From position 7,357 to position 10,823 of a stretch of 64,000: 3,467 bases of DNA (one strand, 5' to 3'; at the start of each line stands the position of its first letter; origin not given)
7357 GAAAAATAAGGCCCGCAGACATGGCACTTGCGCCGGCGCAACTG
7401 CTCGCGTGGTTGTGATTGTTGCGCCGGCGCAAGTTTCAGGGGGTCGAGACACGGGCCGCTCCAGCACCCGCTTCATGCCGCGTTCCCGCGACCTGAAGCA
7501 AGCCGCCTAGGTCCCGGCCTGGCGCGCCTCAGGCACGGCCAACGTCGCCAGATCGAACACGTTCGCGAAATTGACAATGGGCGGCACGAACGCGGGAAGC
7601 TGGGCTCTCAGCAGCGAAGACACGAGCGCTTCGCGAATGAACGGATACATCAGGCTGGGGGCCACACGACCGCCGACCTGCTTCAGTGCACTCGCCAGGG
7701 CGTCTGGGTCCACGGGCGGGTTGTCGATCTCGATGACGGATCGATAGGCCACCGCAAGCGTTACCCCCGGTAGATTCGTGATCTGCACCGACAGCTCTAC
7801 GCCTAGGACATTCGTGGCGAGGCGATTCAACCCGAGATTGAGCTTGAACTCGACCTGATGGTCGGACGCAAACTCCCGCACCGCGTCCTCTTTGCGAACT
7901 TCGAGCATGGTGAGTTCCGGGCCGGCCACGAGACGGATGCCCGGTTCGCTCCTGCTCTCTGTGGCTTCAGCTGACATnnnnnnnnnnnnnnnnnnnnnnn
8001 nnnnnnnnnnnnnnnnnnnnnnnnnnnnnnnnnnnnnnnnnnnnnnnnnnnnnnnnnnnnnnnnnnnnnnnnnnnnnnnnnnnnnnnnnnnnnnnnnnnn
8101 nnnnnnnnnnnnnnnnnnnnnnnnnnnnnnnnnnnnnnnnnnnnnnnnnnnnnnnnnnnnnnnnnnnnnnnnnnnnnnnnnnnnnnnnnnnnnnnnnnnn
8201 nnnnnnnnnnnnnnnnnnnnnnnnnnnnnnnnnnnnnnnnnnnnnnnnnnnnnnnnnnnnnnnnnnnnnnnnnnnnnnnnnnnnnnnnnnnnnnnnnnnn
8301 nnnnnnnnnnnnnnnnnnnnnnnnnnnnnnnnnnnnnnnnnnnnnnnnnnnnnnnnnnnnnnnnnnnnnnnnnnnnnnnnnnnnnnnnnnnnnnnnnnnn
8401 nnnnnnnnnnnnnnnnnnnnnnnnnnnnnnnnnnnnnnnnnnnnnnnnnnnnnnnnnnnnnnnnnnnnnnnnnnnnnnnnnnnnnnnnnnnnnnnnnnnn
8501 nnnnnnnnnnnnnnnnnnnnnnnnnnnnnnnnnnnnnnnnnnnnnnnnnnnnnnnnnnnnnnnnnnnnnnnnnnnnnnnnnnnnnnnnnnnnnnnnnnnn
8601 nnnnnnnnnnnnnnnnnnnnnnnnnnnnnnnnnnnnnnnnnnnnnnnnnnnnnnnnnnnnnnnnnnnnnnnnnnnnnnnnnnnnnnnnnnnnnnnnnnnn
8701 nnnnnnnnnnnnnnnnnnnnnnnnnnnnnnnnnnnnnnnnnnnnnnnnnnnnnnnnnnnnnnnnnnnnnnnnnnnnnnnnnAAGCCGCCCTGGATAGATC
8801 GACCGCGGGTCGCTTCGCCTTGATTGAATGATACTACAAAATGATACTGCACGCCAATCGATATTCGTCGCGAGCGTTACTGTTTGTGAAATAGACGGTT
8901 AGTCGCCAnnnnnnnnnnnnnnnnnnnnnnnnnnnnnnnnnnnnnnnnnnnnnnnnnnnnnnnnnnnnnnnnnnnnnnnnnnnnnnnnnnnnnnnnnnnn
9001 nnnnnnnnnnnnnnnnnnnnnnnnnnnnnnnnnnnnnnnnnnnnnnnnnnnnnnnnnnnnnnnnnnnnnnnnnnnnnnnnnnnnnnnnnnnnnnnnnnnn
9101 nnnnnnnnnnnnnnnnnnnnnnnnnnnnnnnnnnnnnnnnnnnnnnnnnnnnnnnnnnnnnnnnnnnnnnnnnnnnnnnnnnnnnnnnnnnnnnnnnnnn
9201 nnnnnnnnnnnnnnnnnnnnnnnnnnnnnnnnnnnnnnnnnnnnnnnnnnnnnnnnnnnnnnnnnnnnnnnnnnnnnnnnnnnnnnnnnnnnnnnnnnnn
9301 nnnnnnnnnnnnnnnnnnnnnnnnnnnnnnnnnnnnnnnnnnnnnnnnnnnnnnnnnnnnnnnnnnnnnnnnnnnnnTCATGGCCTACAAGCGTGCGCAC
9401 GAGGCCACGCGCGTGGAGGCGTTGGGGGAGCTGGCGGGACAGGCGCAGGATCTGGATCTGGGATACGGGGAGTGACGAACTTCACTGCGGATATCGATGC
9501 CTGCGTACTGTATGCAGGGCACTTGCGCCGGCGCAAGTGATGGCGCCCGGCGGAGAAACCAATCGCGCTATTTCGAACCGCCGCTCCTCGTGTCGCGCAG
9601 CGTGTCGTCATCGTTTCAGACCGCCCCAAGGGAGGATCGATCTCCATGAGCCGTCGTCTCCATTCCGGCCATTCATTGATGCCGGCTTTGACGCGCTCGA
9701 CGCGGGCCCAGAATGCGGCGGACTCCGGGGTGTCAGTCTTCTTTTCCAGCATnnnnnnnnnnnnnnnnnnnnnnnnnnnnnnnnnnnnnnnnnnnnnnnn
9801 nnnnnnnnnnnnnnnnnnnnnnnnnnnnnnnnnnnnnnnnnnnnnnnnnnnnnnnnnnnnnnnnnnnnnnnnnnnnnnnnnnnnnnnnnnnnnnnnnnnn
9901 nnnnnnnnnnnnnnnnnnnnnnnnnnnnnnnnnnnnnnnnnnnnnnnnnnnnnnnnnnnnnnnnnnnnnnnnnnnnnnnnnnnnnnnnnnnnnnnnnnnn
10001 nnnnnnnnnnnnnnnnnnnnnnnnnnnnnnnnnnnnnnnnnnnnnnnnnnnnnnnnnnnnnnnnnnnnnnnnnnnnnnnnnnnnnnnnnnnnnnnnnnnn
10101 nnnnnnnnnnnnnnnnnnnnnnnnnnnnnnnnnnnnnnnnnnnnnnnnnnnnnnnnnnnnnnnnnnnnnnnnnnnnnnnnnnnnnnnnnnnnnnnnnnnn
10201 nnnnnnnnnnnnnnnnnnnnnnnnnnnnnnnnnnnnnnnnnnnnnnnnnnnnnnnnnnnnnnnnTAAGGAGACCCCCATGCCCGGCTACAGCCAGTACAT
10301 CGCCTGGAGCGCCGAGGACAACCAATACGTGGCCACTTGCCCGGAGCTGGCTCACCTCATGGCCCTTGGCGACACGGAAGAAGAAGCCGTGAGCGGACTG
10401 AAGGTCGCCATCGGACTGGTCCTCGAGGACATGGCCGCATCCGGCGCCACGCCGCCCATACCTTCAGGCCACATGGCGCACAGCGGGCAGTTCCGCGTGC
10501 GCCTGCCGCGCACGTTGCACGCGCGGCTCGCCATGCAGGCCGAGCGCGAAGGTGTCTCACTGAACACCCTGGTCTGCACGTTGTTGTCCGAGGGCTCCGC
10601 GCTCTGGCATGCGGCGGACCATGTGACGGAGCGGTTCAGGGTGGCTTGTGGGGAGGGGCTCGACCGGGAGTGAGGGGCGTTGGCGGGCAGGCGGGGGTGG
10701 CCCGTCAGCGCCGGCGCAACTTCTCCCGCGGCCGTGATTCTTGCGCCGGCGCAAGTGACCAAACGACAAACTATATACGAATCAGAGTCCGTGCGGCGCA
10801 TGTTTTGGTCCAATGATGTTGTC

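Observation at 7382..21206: Uncharacterised ~55-bp double-palindrome repeat family marks nearly every accessory-module boundary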

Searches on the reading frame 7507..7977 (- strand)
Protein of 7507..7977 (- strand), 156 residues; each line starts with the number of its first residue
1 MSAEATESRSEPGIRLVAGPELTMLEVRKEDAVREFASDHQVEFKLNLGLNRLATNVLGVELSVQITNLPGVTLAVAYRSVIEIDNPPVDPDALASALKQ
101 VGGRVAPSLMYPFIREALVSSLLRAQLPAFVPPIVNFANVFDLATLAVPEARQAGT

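Call 7: search_protein_families(library=pfam, proteins=[window:7507-7977:-], max_evalue=0.01)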
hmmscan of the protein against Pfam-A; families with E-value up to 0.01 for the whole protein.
window:7507-7977:- (156 aa): 1 family
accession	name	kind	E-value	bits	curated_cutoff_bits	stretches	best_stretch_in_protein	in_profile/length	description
PF02556.19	SecB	-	8.7e-06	26.1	26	1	37-142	32-135/141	Preprotein translocase subunit SecB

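Call 72: search_protein_families(library=ncbifam, proteins=[window:7507-7929:-], max_evalue=0.01)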
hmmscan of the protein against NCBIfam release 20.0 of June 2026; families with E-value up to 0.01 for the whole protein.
window:7507-7929:- (140 aa): 4 families
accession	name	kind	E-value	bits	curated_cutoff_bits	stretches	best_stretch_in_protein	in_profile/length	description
NF004393.0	PRK05751.1-4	equivalog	7e-05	22.4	180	1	25-126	45-144/165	protein-export chaperone SecB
NF004394.0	PRK05751.1-5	equivalog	0.00015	21.6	181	1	25-127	38-138/156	protein-export chaperone SecB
TIGR00809.1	secB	equivalog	0.00065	19.7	102.8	1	22-126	32-134/140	protein-export chaperone SecB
NF004390.0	PRK05751.1-1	equivalog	0.0034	17.1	277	1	15-125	27-137/155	protein-export chaperone SecB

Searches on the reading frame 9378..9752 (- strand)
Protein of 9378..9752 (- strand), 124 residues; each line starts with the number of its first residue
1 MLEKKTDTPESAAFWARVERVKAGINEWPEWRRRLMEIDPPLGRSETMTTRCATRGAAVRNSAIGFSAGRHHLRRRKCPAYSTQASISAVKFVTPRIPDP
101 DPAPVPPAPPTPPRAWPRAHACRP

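Call 7: search_protein_families(library=pfam, proteins=[window:9378-9752:-], max_evalue=0.01)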
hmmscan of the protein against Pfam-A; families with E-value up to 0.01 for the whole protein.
window:9378-9752:- (124 aa): 0 families

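Call 72: search_protein_families(library=ncbifam, proteins=[window:9378-9752:-], max_evalue=0.01)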
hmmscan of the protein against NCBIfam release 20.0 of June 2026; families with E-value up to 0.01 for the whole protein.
window:9378-9752:- (124 aa): 0 families

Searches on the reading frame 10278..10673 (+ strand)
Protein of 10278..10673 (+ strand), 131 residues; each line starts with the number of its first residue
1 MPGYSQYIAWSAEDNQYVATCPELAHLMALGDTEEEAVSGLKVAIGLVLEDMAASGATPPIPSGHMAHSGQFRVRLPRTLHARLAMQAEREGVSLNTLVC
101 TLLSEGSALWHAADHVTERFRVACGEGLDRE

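Call 7: search_protein_families(library=pfam, proteins=[window:10278-10673:+], max_evalue=0.01)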
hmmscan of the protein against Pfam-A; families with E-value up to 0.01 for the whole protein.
window:10278-10673:+ (131 aa): 3 families
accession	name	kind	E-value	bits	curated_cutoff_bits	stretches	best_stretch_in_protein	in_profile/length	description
PF05534.18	HicB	-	9.6e-11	41.9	21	1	68-102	16-50/51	HicB family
PF15919.11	HicB_lk_antitox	-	0.0002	21.9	27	1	6-63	3-59/123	HicB_like antitoxin of bacterial toxin-antitoxin system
PF22513.2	FitA-like_RHH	-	0.0054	17.1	27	0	76-104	8-36/39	Antitoxin FitA-like, ribbon-helix-helix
